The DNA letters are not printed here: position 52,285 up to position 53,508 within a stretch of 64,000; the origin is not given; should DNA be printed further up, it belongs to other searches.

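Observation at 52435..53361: Response-regulator receiver domain fused to an Mrr-type restriction nuclease: a possibly phosphorylation-gated DNA-cleaving effector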

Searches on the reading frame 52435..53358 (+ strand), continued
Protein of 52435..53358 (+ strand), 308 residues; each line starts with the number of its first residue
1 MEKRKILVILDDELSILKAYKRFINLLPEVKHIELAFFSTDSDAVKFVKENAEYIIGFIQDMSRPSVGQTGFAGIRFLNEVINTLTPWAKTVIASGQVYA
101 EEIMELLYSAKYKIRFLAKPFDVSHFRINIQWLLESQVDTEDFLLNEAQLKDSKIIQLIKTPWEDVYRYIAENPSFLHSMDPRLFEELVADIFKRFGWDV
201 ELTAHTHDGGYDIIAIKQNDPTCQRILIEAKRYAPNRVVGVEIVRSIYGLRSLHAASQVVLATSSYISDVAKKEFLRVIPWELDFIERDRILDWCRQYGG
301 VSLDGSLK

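Call 16: find_encoding_contigs(protein=P0020, flank=10000, max_places=3)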
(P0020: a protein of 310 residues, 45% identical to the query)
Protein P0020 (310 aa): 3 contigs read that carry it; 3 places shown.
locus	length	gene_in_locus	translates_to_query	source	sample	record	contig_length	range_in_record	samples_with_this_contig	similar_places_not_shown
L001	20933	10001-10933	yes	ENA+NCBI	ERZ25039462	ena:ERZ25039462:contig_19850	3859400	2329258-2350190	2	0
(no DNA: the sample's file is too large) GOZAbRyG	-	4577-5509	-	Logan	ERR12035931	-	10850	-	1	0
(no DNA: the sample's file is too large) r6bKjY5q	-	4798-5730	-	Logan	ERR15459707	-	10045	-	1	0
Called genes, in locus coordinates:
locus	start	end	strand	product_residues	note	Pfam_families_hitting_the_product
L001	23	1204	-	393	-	PF05426:Alginate_lyase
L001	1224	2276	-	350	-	PF04616:Glyco_hydro_43 (faint), PF22847:Glyco_hydro_43_rel (weak)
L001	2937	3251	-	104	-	PF07470:Glyco_hydro_88 (faint)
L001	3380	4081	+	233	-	-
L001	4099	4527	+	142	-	PF01810:LysE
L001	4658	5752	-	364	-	PF22847:Glyco_hydro_43_rel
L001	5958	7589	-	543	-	-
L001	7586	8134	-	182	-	PF04542:Sigma70_r2, PF08281:Sigma70_r4_2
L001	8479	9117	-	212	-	-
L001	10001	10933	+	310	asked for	PF04471:Mrr_cat, PF22722:NA-iREase1 (weak)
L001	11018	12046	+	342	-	PF13289:SIR2_2 (weak)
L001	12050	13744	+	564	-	PF01935:DUF87, PF05872:HerA_C (weak)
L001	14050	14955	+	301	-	-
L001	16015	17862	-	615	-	PF14508:GH97_N, PF10566:Glyco_hydro_97, PF14509:GH97_C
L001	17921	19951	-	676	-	PF05426:Alginate_lyase, PF07081:DUF1349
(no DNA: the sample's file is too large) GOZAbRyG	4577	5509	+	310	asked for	PF04471:Mrr_cat, PF22722:NA-iREase1 (weak)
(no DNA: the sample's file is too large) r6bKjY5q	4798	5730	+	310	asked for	PF04471:Mrr_cat, PF22722:NA-iREase1 (weak)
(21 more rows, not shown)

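Call 17: find_encoding_contigs(protein=P0019, flank=10000, max_places=3)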
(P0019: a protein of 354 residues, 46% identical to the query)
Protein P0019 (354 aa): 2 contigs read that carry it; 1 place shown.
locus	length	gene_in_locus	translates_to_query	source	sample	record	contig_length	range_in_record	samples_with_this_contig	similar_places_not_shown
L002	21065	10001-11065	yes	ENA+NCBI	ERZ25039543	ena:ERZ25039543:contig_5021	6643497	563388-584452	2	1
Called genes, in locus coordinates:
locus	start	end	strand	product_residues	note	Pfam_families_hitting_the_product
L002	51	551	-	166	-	PF00710:Asparaginase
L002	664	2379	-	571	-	PF00580:UvrD-helicase, PF02562:PhoH (faint), PF13245:AAA_19, PF13481:AAA_25 (faint), PF01443:Viral_helicase1 (faint), PF00580:UvrD-helicase, PF13361:UvrD_C, PF13538:UvrD_C_2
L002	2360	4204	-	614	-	PF02463:SMC_N (faint), PF11398:DUF2813, PF13175:AAA_15, PF13476:AAA_23, PF13304:AAA_21, PF13175:AAA_15, PF20469:OLD-like_TOPRIM (weak)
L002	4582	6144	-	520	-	PF00239:Resolvase, PF07508:Recombinase, PF13408:Zn_ribbon_recom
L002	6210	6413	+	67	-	-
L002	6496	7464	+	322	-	PF01807:Zn_ribbon_DnaG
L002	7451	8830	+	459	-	-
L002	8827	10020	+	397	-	PF10412:TrwB_AAD_bind (faint)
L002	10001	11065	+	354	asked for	PF04471:Mrr_cat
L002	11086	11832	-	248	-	-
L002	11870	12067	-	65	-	-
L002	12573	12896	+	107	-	PF13560:HTH_31 (weak)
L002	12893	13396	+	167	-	-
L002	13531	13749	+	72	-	-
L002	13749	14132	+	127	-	PF21781:DUF6876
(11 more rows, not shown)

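Call 19: find_encoding_contigs(protein=P0031, flank=10000, max_places=2)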
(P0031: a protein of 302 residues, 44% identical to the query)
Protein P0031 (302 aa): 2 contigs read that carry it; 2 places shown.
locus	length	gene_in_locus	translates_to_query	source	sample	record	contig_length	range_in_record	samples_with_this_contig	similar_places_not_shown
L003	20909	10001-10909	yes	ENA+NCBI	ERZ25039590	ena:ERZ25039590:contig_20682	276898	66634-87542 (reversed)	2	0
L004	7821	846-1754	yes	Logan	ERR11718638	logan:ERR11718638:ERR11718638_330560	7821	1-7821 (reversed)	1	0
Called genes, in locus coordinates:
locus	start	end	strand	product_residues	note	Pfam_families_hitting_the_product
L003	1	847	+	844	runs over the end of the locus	PF07505:DUF5131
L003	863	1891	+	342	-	-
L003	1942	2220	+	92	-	-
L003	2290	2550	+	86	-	-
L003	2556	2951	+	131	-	-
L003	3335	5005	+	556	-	-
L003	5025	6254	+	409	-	-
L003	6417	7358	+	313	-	-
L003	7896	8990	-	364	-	PF08240:ADH_N, PF00107:ADH_zinc_N, PF13602:ADH_zinc_N_2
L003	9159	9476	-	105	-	-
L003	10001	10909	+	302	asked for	PF04471:Mrr_cat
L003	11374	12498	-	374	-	PF00589:Phage_integrase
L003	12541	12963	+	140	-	-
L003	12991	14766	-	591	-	-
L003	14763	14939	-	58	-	-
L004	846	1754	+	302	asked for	PF04471:Mrr_cat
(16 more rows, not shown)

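Call 20: find_encoding_contigs(protein=P0023, flank=10000, max_places=2)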
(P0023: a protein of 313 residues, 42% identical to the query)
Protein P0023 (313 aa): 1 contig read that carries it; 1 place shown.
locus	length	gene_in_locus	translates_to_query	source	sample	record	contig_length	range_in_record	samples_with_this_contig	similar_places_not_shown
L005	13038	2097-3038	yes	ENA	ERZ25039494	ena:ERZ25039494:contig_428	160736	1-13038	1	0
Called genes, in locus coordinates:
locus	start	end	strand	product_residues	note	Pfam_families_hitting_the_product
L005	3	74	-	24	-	?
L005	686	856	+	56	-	-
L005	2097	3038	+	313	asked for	PF04471:Mrr_cat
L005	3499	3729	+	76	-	-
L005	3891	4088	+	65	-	-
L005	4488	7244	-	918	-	PF01565:FAD_binding_4, PF00561:Abhydrolase_1 (weak), PF03102:NeuB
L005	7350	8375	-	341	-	-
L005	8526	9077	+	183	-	PF07638:Sigma70_ECF, PF08281:Sigma70_r4_2, PF04545:Sigma70_r4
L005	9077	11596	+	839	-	PF00069:Pkinase, PF07714:PK_Tyr_Ser-Thr, PF03109:ABC1, PF13374:TPR_10 (weak), PF13424:TPR_12, PF24885:TPR_NPHP3, PF13424:TPR_12, PF13424:TPR_12, +7 more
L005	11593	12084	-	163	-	PF10604:Polyketide_cyc2 (weak), PF08327:AHSA1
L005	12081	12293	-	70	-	-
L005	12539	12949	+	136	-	PF08570:DUF1761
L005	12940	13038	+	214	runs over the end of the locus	-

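Call 22: predict_structure(alignment_id=A1)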
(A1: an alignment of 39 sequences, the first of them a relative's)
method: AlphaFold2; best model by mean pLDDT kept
length: 308 residues; sequences in the alignment: 39
mean_pLDDT: 84.9   pTM: 0.50
mean pLDDT of the five models: 84.9, 84.5, 83.6, 83.2, 82.6
residues with pLDDT >= 90: 179; 70-90: 85; 50-70: 20; < 50: 24
segments of 3 or more residues with pLDDT < 50: 141-159, 305-308
pLDDT, mean of each block of 10 residues (from residue 1): 88 96 95 96 97 96 81 87 92 86 70 86 93 77 44 43 88 93 92 93 75 86 90 92 88 88 95 82 92 91 52
secondary structure, 60 per line:
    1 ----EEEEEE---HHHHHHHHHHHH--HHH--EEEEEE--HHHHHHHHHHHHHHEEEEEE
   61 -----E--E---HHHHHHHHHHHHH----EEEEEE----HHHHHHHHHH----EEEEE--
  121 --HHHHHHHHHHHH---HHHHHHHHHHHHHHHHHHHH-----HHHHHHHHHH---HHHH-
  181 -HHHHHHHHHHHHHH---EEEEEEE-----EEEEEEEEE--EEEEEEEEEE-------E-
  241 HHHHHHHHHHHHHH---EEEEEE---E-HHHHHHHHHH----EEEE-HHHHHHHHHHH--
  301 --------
elements in order: E5-10 H14-25 E33-38 H41-54 E55-60 H73-85 E90-95 H100-109 E114-118 H123-134 H138-157 H163-172 H176-179 H182-195 E199-205 E211-219 E222-231 H241-254 E258-263 H269-278 E283-286 H288-298

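Call 26: fold_search(model_id=the predicted structure, library=pdb)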
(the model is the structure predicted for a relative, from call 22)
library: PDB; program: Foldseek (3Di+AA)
matches with E <= 10: 1376; with E <= 0.001: 65
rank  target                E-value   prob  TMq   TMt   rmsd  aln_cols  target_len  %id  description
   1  8p6f_A                8.1e-07  1.00  0.35  0.23  17.6       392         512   13  Crystal structure of PorX-Fj (released 2024-04-03)
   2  7pv7_B                1.2e-06  1.00  0.36  0.23  19.0       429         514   11  Crystal structure of dimeric Porphyromonas gingivalis PorX, a type 9 secretion system response regulator. (released 2022-12-14)
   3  8tef_C                1.2e-06  1.00  0.37  0.24  19.5       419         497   12  PorX primitive monoclinic crystal form (released 2024-04-17)
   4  3bre_B                1.3e-06  1.00  0.37  0.35  13.4       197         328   19  Crystal Structure of P.aeruginosa PA3702 (released 2008-04-01)
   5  8ted_B                1.3e-06  1.00  0.36  0.23  17.7       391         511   13  PorX primitive orthorhombic crystal form (released 2024-04-17)
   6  8tef_A                1.4e-06  1.00  0.36  0.23  16.8       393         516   13  PorX primitive monoclinic crystal form (released 2024-04-17)
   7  8p6f_B                1.6e-06  1.00  0.35  0.22  20.4       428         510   13  Crystal structure of PorX-Fj (released 2024-04-03)
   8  8tef_D                1.7e-06  1.00  0.36  0.23  16.8       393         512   12  PorX primitive monoclinic crystal form (released 2024-04-17)
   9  4oc8_A                1.9e-06  1.00  0.31  0.26   4.9       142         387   23  DNA modification-dependent restriction endonuclease AspBHI (released 2014-03-19)
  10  7pvk_A                3.9e-06  1.00  0.35  0.22  13.7       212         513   20  X-ray structure of dimeric PorX (T272A mutant), in complex with pGpG. (released 2022-12-14)
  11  8ted_A                3.9e-06  1.00  0.35  0.22  18.5       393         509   13  PorX primitive orthorhombic crystal form (released 2024-04-17)
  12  8tff_A                4.4e-06  1.00  0.35  0.23  16.4       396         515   12  PorX with BeF3 phosphate analog (released 2024-04-17)
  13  4f0p_C                9.0e-06  1.00  0.35  0.25   5.4       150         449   18  MspJI Restriction Endonuclease - P31 Form (released 2012-08-08)
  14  8tfm_A                1.2e-05  1.00  0.31  0.20  11.4       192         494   18  PorX with Zn (primitive orthorhombic crystal form) (released 2024-04-17)
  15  7pv7_A                1.3e-05  1.00  0.35  0.22  13.8       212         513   20  Crystal structure of dimeric Porphyromonas gingivalis PorX, a type 9 secretion system response regulator. (released 2022-12-14)
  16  3jte                  1.7e-05  1.00  0.35  0.81   2.6       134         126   21  Crystal structure of response regulator receiver domain Protein from clostridium thermocellum (released 2009-09-22)
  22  3hv2_A                5.2e-05  1.00  0.38  0.81   2.7       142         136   17  Crystal structure of signal receiver domain OF HD domain-containing protein FROM Pseudomonas fluorescens Pf-5 (released 2009-06-23)
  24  3hv2_B                7.9e-05  1.00  0.37  0.86   2.3       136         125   18  Crystal structure of signal receiver domain OF HD domain-containing protein FROM Pseudomonas fluorescens Pf-5 (released 2009-06-23)
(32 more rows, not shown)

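Call 31: search_protein_families(library=pfam, proteins=[P0044, P0045, P0047, P0048, P0049, P0050, P0051, P0052, P0053, P0058], max_evalue=0.1)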
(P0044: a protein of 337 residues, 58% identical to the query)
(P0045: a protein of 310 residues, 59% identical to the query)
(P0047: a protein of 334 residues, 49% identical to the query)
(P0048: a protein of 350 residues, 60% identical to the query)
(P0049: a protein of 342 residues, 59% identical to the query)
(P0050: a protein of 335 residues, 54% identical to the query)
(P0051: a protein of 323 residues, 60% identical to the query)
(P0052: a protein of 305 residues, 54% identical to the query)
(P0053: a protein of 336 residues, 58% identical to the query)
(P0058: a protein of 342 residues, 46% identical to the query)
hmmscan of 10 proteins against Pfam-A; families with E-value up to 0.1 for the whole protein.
P0044 (337 aa): 5 families
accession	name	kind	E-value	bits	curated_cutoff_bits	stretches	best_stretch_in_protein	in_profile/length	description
PF04471.18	Mrr_cat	-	5.7e-24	84.9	21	1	205-323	1-115/115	Restriction endonuclease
PF22722.2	NA-iREase1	-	4.1e-09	36.8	27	1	214-304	2-89/106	NACHT-associated inactive Restriction Endonuclease 1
PF01037.27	AsnC_trans_reg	-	0.00033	20.9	25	0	96-163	3-70/73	Lrp/AsnC ligand binding domain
PF13156.12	Mrr_cat_2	-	0.018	15.4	22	1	208-304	2-96/127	Restriction endonuclease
PF22482.2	AsnC_trans_reg_3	-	0.029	14.9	24.4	1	104-163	25-82/95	PF0864 C-terminal dimeric alpha+beta barrel domain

P0045 (310 aa): 4 families
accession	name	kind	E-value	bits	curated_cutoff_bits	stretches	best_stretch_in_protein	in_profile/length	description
PF04471.18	Mrr_cat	-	5.3e-22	78.6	21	1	173-291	1-115/115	Restriction endonuclease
PF00072.30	Response_reg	-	0.0016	19.1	30.2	1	12-99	3-84/111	Response regulator receiver domain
PF22722.2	NA-iREase1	-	0.0093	16.4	27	1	181-272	1-89/106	NACHT-associated inactive Restriction Endonuclease 1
PF13156.12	Mrr_cat_2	-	0.036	14.4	22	1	176-268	2-92/127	Restriction endonuclease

P0047 (334 aa): 4 families
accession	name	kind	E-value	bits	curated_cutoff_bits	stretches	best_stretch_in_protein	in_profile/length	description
PF04471.18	Mrr_cat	-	1.3e-23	83.8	21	1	199-317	1-115/115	Restriction endonuclease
PF22722.2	NA-iREase1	-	1.2e-08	35.3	27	1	211-299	5-90/106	NACHT-associated inactive Restriction Endonuclease 1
PF20274.4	cREC_REC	-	0.011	16.8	27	1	12-87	2-60/88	Cyclic-phosphate processing Receiver domain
PF13156.12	Mrr_cat_2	-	0.054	13.8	22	1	203-297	3-95/127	Restriction endonuclease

P0048 (350 aa): 3 families
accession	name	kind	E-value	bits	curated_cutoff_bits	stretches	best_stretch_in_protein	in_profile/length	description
PF04471.18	Mrr_cat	-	1.3e-20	74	21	1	201-319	1-115/115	Restriction endonuclease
PF22722.2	NA-iREase1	-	8.7e-05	22.9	27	1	212-300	4-89/106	NACHT-associated inactive Restriction Endonuclease 1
PF00072.30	Response_reg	-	0.0039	17.8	30.2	0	14-63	3-51/111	Response regulator receiver domain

P0049 (342 aa): 2 families
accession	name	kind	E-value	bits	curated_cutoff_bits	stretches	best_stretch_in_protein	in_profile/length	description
PF04471.18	Mrr_cat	-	2e-20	73.5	21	1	197-315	1-115/115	Restriction endonuclease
PF22722.2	NA-iREase1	-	2.8e-05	24.5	27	1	209-296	5-89/106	NACHT-associated inactive Restriction Endonuclease 1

P0050 (335 aa): 4 families
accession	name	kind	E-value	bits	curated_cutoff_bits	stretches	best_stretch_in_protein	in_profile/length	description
PF04471.18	Mrr_cat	-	4e-21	75.7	21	1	200-318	1-115/115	Restriction endonuclease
PF22722.2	NA-iREase1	-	9.4e-07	29.2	27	1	208-299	1-89/106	NACHT-associated inactive Restriction Endonuclease 1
PF00072.30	Response_reg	-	0.054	14.1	30.2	0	14-63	3-51/111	Response regulator receiver domain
PF13156.12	Mrr_cat_2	-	0.055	13.8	22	1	209-298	7-95/127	Restriction endonuclease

P0051 (323 aa): 4 families
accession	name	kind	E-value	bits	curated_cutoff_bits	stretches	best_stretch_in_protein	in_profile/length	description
PF04471.18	Mrr_cat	-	4.4e-23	82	21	1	189-307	1-115/115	Restriction endonuclease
PF22722.2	NA-iREase1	-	7.2e-07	29.6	27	1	197-288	1-89/106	NACHT-associated inactive Restriction Endonuclease 1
PF13156.12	Mrr_cat_2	-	0.0055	17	22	1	198-286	7-94/127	Restriction endonuclease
PF00072.30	Response_reg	-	0.06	14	30.2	0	7-56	2-50/111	Response regulator receiver domain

P0052 (305 aa): 3 families
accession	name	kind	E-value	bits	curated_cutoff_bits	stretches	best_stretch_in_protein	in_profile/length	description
PF04471.18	Mrr_cat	-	3.7e-24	85.5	21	1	173-291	1-115/115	Restriction endonuclease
PF00072.30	Response_reg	-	8.5e-09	36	30.2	1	10-97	1-83/111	Response regulator receiver domain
PF22722.2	NA-iREase1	-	0.00042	20.7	27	1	183-272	3-89/106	NACHT-associated inactive Restriction Endonuclease 1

P0053 (336 aa): 3 families
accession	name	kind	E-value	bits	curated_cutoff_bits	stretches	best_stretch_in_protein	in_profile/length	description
PF04471.18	Mrr_cat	-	8.1e-20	71.5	21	1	202-320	1-115/115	Restriction endonuclease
PF22722.2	NA-iREase1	-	0.00034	21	27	1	214-301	5-89/106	NACHT-associated inactive Restriction Endonuclease 1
PF00072.30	Response_reg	-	0.0011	19.6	30.2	1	16-71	3-57/111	Response regulator receiver domain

P0058 (342 aa): 3 families
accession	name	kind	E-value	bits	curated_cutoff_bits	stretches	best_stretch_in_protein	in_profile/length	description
PF04471.18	Mrr_cat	-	1.3e-22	80.5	21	1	206-324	1-115/115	Restriction endonuclease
PF22722.2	NA-iREase1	-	3.9e-07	30.5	27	1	214-321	1-105/106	NACHT-associated inactive Restriction Endonuclease 1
PF13156.12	Mrr_cat_2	-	0.00011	22.5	22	1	225-309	17-100/127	Restriction endonuclease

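Call 37: find_related_loci(query=A1, collection=genome_contigs, flank=10000)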
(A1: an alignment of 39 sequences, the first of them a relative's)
Query A1 (308 aa) in genome_contigs; peptide patterns used: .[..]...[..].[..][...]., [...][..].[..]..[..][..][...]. (x = any residue, [..] = any of these).
60 stretches matched a pattern; 37 encode a relative of the query (tblastn E <= 1e-3); 37 distinct loci.
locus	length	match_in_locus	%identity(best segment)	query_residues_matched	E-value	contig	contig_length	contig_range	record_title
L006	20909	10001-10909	50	6-307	7e-86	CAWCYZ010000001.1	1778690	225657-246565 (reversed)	MAG: uncultured Acidobacteriota bacterium isolate MFD01213.bin.2.31 genome assembly, contig: contig_2741, whole genome s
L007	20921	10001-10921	46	1-305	2e-82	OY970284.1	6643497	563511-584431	MAG: Thermoanaerobaculia bacterium isolate MFD05513.bin.1.42 genome assembly, chromosome: 1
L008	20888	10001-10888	45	6-301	1e-78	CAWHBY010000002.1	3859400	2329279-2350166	MAG: uncultured Phycisphaerae bacterium isolate MFD00905.bin.1.20 genome assembly, contig: contig_19850, whole genome sh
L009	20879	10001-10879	44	6-301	7e-74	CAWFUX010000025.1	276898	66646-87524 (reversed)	MAG: uncultured delta proteobacterium isolate MFD09286.bin.2.92 genome assembly, contig: contig_20682, whole genome shot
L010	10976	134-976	35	30-298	3e-45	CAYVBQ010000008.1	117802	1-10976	MAG TPA_asm: uncultured Melioribacter sp. isolate SRP302447_co1_415 genome assembly, contig: NODE_569_length_117802_cov_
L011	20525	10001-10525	46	119-298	1e-43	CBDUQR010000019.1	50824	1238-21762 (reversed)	MAG TPA_asm: uncultured bacterium isolate SRR21487743_binner23_Refined_16 genome assembly, contig: ERZ25748485.96, whole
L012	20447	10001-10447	36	151-298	1e-25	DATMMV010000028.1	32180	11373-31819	MAG TPA_asm: Bacteroidia bacterium isolate SMAG_U12833 k141_365082, whole genome shotgun sequence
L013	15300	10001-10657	30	61-298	3e-25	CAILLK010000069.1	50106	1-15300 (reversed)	MAG: uncultured Bacteroidetes bacterium isolate AM_bin-0098 genome assembly, contig: bin-0098:069/163, whole genome shot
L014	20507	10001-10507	37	115-298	2e-25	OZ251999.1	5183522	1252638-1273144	MAG: Ferruginibacter sp. isolate 6b93fee7-c919-495a-ad20-624eb88cafa5 genome assembly, chromosome: 1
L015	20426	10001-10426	41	150-298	2e-24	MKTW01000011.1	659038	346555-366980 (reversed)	MAG: Sphingobacteriales bacterium 44-61 SCNpilot_expt_1000_bf_scaffold_4, whole genome shotgun sequence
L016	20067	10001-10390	34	164-294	8e-23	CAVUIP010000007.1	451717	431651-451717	MAG: uncultured Chitinophagaceae bacterium isolate MFD04651.bin.2.94 genome assembly, contig: contig_22393, whole genome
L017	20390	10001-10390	35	168-298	2e-22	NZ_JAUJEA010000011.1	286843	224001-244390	Splendidivirga corallicola strain BMA10 NAEMHLCP_11, whole genome shotgun sequence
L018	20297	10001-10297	44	168-265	3e-22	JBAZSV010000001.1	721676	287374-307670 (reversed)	MAG: Sulfurimonas sp. isolate SO_2017_GW1_183 NODE_56_length_721676_cov_19.356091_OW334_2017, whole genome shotgun seque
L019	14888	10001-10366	42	177-299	6e-22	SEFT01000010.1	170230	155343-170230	MAG: Sphingobacteriales bacterium isolate PMG_265 scaffold_124, whole genome shotgun sequence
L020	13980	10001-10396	37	166-298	5e-21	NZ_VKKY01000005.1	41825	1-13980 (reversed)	Rufibacter hautae strain NBS58-1 NODE_5, whole genome shotgun sequence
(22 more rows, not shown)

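Call 45: find_encoding_contigs(protein=P0013, flank=8000, max_places=1)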
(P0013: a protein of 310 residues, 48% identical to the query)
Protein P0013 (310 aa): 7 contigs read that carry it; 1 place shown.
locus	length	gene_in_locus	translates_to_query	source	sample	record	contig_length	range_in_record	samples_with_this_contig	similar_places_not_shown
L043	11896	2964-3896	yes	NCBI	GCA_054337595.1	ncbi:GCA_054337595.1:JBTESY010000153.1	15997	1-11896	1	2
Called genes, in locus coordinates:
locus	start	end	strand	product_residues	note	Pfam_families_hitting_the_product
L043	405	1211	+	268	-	-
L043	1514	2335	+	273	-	PF18863:AbiJ_NTD4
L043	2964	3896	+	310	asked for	PF04471:Mrr_cat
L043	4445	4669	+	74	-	PF04255:DUF433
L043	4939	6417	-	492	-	PF21167:DUF6851, PF01569:PAP2 (weak), PF22778:VCPO_2nd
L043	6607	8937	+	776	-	PF09586:YfhO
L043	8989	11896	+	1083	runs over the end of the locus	PF25852:DUF6242_C (faint), PF02012:BNR (faint), PF14870:PSII_BNR (faint), PF15902:Sortilin-Vps10, PF13088:BNR_2 (faint), PF15902:Sortilin-Vps10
